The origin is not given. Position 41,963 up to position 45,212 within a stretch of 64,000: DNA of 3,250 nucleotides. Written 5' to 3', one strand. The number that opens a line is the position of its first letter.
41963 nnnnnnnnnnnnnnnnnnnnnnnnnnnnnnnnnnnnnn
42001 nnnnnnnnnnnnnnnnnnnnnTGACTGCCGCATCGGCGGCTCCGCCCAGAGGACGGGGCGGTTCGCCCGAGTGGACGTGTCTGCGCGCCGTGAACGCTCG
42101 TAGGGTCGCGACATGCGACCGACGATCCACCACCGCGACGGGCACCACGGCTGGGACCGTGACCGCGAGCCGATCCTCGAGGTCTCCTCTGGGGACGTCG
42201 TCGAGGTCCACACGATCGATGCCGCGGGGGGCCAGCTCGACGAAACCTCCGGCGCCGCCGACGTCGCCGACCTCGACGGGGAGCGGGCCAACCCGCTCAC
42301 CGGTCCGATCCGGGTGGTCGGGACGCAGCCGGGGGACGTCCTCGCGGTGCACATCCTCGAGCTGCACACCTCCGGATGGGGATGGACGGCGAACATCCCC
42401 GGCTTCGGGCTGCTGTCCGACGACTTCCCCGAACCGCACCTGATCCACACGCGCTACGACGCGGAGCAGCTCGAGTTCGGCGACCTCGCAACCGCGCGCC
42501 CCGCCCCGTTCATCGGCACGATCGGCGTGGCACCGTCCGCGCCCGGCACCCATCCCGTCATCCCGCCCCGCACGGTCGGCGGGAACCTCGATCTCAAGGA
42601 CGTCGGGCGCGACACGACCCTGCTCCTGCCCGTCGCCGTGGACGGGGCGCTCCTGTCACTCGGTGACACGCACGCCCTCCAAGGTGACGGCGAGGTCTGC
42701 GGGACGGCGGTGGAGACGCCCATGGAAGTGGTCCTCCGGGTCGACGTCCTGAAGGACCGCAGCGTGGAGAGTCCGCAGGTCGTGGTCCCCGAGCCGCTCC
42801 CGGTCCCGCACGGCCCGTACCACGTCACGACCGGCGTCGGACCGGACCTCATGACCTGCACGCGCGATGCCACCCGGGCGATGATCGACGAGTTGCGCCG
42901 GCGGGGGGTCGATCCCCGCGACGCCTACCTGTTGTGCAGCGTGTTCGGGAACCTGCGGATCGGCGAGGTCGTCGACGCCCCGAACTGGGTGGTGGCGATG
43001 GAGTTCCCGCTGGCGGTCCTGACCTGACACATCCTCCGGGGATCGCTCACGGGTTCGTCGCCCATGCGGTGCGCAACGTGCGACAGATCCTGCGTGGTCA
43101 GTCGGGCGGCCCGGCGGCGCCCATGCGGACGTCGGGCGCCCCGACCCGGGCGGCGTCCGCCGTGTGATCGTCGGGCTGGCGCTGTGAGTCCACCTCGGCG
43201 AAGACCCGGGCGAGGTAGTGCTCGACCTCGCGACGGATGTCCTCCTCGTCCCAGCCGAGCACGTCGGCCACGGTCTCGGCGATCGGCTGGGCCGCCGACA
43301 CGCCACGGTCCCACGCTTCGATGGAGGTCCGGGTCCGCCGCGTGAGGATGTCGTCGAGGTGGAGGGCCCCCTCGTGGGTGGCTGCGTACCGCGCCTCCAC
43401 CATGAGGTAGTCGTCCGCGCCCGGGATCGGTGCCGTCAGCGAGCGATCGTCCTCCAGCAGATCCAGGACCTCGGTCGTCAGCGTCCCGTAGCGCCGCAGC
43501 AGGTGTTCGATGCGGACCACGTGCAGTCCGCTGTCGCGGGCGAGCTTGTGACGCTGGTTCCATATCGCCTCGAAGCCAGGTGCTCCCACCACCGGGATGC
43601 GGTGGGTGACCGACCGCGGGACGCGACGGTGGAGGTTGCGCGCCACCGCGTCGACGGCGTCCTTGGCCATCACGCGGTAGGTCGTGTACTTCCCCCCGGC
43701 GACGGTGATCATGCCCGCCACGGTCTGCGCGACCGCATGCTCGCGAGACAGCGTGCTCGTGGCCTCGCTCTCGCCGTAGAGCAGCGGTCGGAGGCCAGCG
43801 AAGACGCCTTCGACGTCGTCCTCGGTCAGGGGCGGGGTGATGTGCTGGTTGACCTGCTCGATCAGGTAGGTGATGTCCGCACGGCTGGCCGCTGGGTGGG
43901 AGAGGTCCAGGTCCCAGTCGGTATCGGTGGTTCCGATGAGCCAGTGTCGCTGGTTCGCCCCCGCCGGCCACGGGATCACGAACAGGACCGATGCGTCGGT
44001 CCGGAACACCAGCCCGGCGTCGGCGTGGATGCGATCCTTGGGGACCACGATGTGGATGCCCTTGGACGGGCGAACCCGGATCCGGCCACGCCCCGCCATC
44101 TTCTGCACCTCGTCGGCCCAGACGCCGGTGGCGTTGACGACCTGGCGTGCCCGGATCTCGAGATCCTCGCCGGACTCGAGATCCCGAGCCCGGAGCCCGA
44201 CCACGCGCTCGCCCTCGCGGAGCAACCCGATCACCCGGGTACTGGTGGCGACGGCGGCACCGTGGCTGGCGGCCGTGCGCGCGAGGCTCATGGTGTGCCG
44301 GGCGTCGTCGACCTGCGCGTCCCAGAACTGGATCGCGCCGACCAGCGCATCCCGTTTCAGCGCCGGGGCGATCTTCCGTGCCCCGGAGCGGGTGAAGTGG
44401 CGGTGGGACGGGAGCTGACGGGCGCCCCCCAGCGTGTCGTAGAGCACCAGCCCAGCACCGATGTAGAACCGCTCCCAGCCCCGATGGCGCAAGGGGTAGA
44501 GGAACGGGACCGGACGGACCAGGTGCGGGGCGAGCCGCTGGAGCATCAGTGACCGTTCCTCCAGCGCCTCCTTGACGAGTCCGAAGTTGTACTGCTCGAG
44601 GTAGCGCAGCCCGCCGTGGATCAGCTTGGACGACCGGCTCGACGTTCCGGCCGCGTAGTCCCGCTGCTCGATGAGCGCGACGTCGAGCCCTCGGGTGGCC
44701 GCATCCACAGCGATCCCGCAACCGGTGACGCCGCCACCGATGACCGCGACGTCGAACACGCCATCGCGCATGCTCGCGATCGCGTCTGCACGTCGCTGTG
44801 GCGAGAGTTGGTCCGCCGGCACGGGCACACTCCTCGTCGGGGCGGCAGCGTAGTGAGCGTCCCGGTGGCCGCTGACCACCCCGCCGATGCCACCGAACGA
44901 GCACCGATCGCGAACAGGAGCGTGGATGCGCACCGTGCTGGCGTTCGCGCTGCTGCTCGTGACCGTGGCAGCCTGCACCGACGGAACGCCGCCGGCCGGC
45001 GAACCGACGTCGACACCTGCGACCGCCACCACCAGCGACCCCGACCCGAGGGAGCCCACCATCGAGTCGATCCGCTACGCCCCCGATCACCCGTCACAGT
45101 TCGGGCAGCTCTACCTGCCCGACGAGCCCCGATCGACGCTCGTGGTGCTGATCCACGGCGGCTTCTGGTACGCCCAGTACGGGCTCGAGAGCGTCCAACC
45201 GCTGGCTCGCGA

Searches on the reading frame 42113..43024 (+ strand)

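Call 14: search_protein_families(library=pfam, proteins=[window:42113-43024:+], max_evalue=0.00001)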
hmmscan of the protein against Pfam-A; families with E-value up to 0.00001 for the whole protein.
window:42113-43024:+ (304 aa): 1 family
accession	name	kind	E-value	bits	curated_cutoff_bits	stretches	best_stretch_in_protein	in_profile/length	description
PF03069.20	FmdA_AmdA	-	1.3e-55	189.3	27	2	149-302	203-370/373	Acetamidase/Formamidase family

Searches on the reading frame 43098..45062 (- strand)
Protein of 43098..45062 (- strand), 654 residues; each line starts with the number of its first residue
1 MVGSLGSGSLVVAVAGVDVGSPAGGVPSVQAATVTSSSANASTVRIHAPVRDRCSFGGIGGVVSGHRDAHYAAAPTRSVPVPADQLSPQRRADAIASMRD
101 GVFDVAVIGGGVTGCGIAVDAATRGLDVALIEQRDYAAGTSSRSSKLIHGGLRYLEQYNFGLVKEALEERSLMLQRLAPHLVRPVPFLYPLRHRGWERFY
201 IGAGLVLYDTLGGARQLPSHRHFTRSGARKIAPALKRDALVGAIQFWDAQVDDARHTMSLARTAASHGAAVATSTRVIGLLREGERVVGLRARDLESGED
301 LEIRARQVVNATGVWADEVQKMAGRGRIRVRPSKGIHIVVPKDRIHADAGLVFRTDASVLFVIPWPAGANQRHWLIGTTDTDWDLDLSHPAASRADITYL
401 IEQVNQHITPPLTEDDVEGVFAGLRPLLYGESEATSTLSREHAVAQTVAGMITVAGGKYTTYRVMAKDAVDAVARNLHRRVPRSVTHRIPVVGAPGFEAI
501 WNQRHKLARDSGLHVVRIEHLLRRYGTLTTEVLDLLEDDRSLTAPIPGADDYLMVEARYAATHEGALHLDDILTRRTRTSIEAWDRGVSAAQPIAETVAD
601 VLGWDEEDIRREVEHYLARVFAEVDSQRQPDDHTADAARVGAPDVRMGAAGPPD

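Call 14: search_protein_families(library=pfam, proteins=[window:43098-45062:-], max_evalue=0.00001)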
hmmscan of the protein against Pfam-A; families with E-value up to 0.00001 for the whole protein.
window:43098-45062:- (654 aa): 5 families
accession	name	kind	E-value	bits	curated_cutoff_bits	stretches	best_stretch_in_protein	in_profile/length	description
PF01266.30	DAO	-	7.4e-59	200.5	27.9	1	104-462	1-352/353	FAD dependent oxidoreductase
PF16901.10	DAO_C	-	1.8e-33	115.6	31.4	1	484-608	1-125/126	C-terminal domain of alpha-glycerophosphate oxidase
PF00890.30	FAD_binding_2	-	1.5e-11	44.6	20.4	0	104-145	1-42/414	FAD binding domain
PF12831.13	FAD_oxidored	-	9.8e-09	35.4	27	1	104-165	1-63/416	FAD dependent oxidoreductase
PF01494.25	FAD_binding_3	-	1.8e-07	31.2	22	1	104-381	3-234/349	FAD binding domain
